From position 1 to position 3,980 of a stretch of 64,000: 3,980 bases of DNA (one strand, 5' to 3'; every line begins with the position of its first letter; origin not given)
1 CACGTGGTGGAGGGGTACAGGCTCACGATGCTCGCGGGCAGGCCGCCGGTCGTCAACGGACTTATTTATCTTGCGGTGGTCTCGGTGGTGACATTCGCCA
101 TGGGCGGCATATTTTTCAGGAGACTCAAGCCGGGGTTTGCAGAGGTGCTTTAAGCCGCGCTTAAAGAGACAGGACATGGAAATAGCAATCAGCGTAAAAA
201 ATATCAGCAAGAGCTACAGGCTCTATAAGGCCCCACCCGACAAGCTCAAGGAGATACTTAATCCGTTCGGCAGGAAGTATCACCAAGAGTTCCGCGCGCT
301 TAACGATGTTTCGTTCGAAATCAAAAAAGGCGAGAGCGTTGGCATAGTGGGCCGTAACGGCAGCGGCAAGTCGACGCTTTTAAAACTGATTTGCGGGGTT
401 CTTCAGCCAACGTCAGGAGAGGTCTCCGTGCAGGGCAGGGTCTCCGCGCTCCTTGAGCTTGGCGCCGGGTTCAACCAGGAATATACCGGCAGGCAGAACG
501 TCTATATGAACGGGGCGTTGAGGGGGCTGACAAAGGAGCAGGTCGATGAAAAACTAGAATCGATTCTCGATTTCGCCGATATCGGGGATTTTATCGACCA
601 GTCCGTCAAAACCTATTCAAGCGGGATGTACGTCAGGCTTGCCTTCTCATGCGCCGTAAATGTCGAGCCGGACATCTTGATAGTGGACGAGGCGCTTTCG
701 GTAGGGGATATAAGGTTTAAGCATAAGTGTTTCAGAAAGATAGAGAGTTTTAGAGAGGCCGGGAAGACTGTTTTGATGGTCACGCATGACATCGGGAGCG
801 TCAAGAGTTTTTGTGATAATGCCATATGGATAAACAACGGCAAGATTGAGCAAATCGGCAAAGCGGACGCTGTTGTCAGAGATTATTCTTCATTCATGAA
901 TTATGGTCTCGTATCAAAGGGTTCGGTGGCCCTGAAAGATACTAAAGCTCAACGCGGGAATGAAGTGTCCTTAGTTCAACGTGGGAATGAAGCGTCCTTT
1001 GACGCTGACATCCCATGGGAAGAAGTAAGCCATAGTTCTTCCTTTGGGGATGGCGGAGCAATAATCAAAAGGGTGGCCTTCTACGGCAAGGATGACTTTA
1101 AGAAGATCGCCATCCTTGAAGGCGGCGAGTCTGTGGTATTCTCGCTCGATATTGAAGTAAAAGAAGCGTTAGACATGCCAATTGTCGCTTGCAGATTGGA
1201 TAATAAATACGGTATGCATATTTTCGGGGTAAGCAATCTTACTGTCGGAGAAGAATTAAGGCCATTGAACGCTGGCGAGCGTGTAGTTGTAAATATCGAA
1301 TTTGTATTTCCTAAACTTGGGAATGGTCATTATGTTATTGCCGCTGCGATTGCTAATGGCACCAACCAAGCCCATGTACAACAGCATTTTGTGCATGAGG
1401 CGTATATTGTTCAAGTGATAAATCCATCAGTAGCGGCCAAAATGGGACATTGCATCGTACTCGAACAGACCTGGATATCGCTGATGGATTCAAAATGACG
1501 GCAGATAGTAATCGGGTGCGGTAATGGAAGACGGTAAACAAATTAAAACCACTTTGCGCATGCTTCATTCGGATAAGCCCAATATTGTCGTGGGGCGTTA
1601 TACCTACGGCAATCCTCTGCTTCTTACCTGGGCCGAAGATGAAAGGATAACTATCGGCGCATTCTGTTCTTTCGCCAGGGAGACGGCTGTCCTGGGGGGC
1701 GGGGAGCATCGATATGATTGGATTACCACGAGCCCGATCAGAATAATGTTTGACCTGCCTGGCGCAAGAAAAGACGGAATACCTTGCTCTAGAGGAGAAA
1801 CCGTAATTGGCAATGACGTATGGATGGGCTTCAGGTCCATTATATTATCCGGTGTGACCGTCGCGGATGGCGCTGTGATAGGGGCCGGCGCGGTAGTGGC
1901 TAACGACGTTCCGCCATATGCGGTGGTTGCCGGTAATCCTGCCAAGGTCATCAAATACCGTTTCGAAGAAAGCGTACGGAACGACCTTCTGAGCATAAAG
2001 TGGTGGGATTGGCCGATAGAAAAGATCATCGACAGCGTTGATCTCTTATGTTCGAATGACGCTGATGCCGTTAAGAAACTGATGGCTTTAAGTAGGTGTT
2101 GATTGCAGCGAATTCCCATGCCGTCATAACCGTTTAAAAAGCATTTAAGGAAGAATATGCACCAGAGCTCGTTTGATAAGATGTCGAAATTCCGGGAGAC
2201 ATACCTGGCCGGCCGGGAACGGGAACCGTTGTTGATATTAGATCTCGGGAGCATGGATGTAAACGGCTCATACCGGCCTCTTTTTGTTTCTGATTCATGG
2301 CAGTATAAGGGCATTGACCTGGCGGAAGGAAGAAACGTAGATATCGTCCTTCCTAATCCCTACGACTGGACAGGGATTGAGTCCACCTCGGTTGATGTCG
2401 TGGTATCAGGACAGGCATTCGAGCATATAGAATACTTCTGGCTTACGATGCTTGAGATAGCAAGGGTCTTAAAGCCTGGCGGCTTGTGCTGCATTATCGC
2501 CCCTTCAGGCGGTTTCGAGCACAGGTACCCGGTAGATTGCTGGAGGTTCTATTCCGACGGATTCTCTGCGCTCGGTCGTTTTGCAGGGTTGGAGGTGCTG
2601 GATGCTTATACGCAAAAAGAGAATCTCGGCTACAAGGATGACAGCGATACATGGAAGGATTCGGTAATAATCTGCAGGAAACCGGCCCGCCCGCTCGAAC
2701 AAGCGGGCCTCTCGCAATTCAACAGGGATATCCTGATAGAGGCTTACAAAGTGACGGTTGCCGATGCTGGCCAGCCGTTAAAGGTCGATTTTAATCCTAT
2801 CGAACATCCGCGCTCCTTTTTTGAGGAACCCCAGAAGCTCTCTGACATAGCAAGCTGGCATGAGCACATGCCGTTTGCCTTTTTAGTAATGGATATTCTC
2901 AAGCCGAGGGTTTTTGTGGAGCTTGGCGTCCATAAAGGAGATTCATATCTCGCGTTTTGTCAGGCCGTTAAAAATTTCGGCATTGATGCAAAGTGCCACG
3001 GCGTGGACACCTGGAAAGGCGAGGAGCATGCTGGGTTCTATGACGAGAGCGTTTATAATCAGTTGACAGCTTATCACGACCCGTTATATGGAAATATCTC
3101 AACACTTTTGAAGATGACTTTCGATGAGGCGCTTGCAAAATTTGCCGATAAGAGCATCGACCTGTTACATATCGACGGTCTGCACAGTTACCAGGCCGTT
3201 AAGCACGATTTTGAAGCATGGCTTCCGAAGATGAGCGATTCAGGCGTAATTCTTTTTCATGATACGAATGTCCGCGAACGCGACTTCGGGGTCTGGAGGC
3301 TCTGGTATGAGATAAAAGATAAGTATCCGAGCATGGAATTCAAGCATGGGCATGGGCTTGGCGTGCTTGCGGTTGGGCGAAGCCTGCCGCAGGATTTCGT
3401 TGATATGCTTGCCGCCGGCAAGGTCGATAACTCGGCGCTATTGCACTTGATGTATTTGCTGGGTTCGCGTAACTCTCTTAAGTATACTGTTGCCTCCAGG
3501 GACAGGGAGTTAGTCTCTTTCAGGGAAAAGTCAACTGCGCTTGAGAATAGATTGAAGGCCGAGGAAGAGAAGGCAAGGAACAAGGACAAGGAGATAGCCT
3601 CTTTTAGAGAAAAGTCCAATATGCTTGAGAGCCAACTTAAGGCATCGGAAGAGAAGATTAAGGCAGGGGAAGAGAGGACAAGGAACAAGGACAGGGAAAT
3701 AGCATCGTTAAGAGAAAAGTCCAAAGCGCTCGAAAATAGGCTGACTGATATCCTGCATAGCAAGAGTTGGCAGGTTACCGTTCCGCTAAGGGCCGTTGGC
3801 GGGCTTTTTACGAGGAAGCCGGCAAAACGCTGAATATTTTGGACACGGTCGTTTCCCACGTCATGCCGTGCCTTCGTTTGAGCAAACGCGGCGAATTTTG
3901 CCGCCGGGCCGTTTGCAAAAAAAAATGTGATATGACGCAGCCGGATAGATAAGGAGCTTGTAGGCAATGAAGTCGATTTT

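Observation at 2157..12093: Two putative chain-capping enzymes share one C-terminal docking motif but have different coiled-coil lengths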

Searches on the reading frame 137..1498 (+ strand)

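Call 6: search_protein_families(library=pfam, proteins=[window:137-1498:+], max_evalue=0.01)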
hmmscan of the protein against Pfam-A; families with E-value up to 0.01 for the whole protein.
window:137-1498:+ (453 aa): 7 families
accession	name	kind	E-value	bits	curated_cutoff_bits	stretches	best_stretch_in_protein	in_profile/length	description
PF00005.33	ABC_tran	-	3.1e-25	89.8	25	1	55-187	1-136/137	ABC transporter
PF14524.12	Wzt_C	-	6.8e-24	84.9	30.4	1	301-431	3-133/143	Wzt C-terminal domain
PF13476.12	AAA_23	-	3.8e-06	28.1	27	1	51-94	6-48/201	AAA domain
PF13555.12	AAA_29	-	0.0001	22.4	27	1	57-93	14-50/61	P-loop containing region of AAA domain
PF13175.12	AAA_15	-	0.00071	19.7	32.1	1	52-90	11-48/374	AAA ATPase domain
PF13304.12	AAA_21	-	0.00085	19.9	27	1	69-85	3-19/304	AAA domain, putative AbiEii toxin, Type IV TA system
PF02463.25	SMC_N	-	0.0024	17.8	40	1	50-90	8-49/220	RecF/RecN/SMC N terminal domain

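Call 7: search_protein_families(library=ncbifam, proteins=[window:137-1498:+], max_evalue=0.01)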
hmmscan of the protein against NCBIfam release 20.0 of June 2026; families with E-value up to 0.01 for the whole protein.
window:137-1498:+ (453 aa): 188 families (the best 25 are shown)
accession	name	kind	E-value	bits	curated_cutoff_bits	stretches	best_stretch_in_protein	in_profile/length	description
NF010065.0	PRK13545.1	equivalog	1.1e-77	262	538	1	15-256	2-241/549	teichoic acids export protein ATP-binding subunit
NF010066.0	PRK13546.1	equivalog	3.7e-68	229.8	320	1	14-255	1-239/264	teichoic acids export ABC transporter ATP-binding subunit TagH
NF050108.1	galactan_ABC_ATP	equivalog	1.5e-51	174.9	400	1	52-251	42-241/244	galactan export ABC transporter ATP-binding subunit Wzt/RfbE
TIGR01188.1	drrA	subfamily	1.7e-39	135.9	312.45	1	47-245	1-210/302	daunorubicin resistance ABC transporter, ATP-binding protein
TIGR04521.1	ECF_ATPase_2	equivalog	4.2e-34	117.9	330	2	129-275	113-261/279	energy-coupling factor transporter ATPase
NF033858.1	ABC2_perm_RbbA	equivalog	1.7e-32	112.3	1050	2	50-249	277-487/909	ribosome-associated ATPase/putative transporter RbbA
TIGR04520.1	ECF_ATPase_1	equivalog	2e-32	112.7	315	2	47-101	9-64/269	energy-coupling factor transporter ATPase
NF010156.0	PRK13635.1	equivalog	2e-30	105.9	392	2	129-276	110-257/279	energy-coupling factor ABC transporter ATP-binding protein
TIGR01166.1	cbiO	subfamily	4.9e-29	101.1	211.8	2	48-101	1-54/190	cobalt ABC transporter, ATP-binding protein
TIGR00968.1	3a0106s01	subfamily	2.3e-28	99.3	342.75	1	47-251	8-223/237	sulfate ABC transporter ATP-binding protein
TIGR02769.1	nickel_nikE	equivalog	2.6e-28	99.3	332.55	2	130-245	120-238/265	nickel import ATP-binding protein NikE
TIGR03265.1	PhnT2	equivalog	6.2e-28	98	457.7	1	46-249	11-225/353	putative 2-aminoethylphosphonate ABC transporter ATP-binding protein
TIGR01288.1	nodI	equivalog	6.7e-28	97.6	424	1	54-248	19-224/303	nodulation factor ABC transporter ATP-binding protein NodI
NF010059.0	PRK13536.1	equivalog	7.2e-28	97.3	549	1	47-247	51-262/342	nodulation factor ABC transporter ATP-binding protein NodI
NF040933.2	ABC_arch_GlcV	equivalog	2.8e-27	95.5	450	2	130-249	112-232/357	glucose ABC transporter ATP-binding protein GlcV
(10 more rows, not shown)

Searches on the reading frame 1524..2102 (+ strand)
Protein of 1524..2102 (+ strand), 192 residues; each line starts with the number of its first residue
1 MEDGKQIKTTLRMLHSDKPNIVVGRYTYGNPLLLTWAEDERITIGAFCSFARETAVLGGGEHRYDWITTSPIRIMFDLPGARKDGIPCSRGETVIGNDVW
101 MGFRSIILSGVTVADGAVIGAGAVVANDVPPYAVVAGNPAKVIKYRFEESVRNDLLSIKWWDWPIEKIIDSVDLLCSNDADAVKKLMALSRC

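Call 6: search_protein_families(library=pfam, proteins=[window:1524-2102:+], max_evalue=0.01)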
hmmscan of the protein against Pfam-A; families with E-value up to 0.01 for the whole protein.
window:1524-2102:+ (192 aa): 2 families
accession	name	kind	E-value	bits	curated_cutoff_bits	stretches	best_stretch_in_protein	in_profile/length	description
PF00132.30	Hexapep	-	1.6e-07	31.1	27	1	93-127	2-36/36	Bacterial transferase hexapeptide (six repeats)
PF14602.12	Hexapep_2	-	1.2e-05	25.4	27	1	93-125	2-32/34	Hexapeptide repeat of succinyl-transferase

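Call 7: search_protein_families(library=ncbifam, proteins=[window:1524-2102:+], max_evalue=0.01)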
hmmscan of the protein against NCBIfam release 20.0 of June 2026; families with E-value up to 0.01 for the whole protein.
window:1524-2102:+ (192 aa): 43 families (the best 25 are shown)
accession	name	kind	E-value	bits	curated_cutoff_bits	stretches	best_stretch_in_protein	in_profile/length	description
NF000490.1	chloram_CatB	equivalog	3.4e-40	137.6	350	1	39-185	54-203/210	type B chloramphenicol O-acetyltransferase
NF000311.1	Vat_ABCDEFH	equivalog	2.9e-38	131.5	300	1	18-181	24-199/201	Vat family streptogramin A O-acetyltransferase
NF033468.1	stregram_VatI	exception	1.1e-37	129.8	415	1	18-186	26-206/208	streptogramin A O-acetyltransferase Vat(I)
NF000147.1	stregram_VatF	exception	5.8e-32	110.9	400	1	39-185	64-213/221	streptogramin A O-acetyltransferase Vat(F)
NF000504.1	stregram_VatH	exception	8.7e-32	110.7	475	1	18-185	31-210/216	streptogramin A O-acetyltransferase Vat(H)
NF000111.1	stregram_VatD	exception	3.1e-30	105.5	400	1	39-178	58-199/209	streptogramin A O-acetyltransferase Vat(D)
TIGR03308.1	phn_thr-fam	hypoth_equivalog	3e-29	102.3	201.65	1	90-173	106-189/204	phosphonate metabolim protein, transferase hexapeptide repeat family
NF000097.1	stregram_VatC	exception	3e-27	95.9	425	1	39-185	63-211/212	streptogramin A O-acetyltransferase Vat(C)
NF000020.1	stregram_VatE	exception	5e-25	88.4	450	1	40-175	60-198/214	streptogramin A O-acetyltransferase Vat(E)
NF000101.1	stregram_VatA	exception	7.1e-25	87.9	450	1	40-185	64-211/219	streptogramin A O-acetyltransferase Vat(A)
NF000084.1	amicyc_ac_ApmA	equivalog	1e-23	84.4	550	1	88-179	172-265/274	aminocyclitol acetyltransferase ApmA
NF007499.0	PRK10092.1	equivalog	5.3e-16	58.9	314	1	79-144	117-181/183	maltose O-acetyltransferase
NF007240.0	PRK09677.1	equivalog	5.3e-16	58.7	243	1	92-148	130-186/192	putative lipopolysaccharide biosynthesis O-acetyl transferase WbbJ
TIGR03532.1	DapD_Ac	equivalog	3.3e-15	56.4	231.75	1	87-145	155-213/231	2,3,4,5-tetrahydropyridine-2,6-dicarboxylate N-acetyltransferase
NF058585.1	HptprglPActTf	PfamEq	3.6e-15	55.9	300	1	91-151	105-165/172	heptaprenylglyceryl phosphate O-acetyltransferase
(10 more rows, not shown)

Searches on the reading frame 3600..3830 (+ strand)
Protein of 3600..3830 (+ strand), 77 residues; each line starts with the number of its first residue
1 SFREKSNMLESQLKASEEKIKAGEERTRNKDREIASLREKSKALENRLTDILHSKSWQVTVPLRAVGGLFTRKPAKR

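Call 96: search_protein_families(library=pfam, proteins=[window:3600-3830:+], max_evalue=1)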
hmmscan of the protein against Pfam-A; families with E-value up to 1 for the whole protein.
window:3600-3830:+ (77 aa): 11 families
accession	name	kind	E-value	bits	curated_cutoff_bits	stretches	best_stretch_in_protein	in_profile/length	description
PF16454.10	PI3K_P85_iSH2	-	0.0048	16.9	31.5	1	1-56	56-105/161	Phosphatidylinositol 3-kinase regulatory subunit P85 inter-SH2 domain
PF15619.11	Lebercilin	-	0.005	16.9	34.3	1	4-46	67-109/193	Ciliary protein causing Leber congenital amaurosis disease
PF13870.11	CCDC113_CCDC96_CC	-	0.0052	17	31.6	1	2-62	82-141/177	CCDC113/CCDC96, coiled-coil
PF00261.25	Tropomyosin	-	0.0058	16.5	38.6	1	3-48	12-57/242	Tropomyosin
PF05911.16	FPP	-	0.019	13.6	40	1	3-51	747-795/871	Filament-like plant protein, long coiled-coil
PF08614.16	ATG16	-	0.026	15.1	33.7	1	7-50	98-141/200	Autophagy protein 16 (ATG16)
PF18210.6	Knl1_RWD_C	-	0.045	14.3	27.8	1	9-59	2-61/151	Knl1 RWD C-terminal domain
PF07321.17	YscO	-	0.047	14.1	28.8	0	32-52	73-93/149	Type III secretion protein YscO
PF17835.6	NOG1_N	-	0.14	12.7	22.9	1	10-54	19-63/160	NOG1 N-terminal helical domain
PF16632.10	Caskin-tail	-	0.29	12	35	0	5-28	7-30/63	C-terminal region of Caskin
PF18504.6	Csm1_N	-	0.42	11.4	26.3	1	25-55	34-64/70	Csm1 N-terminal domain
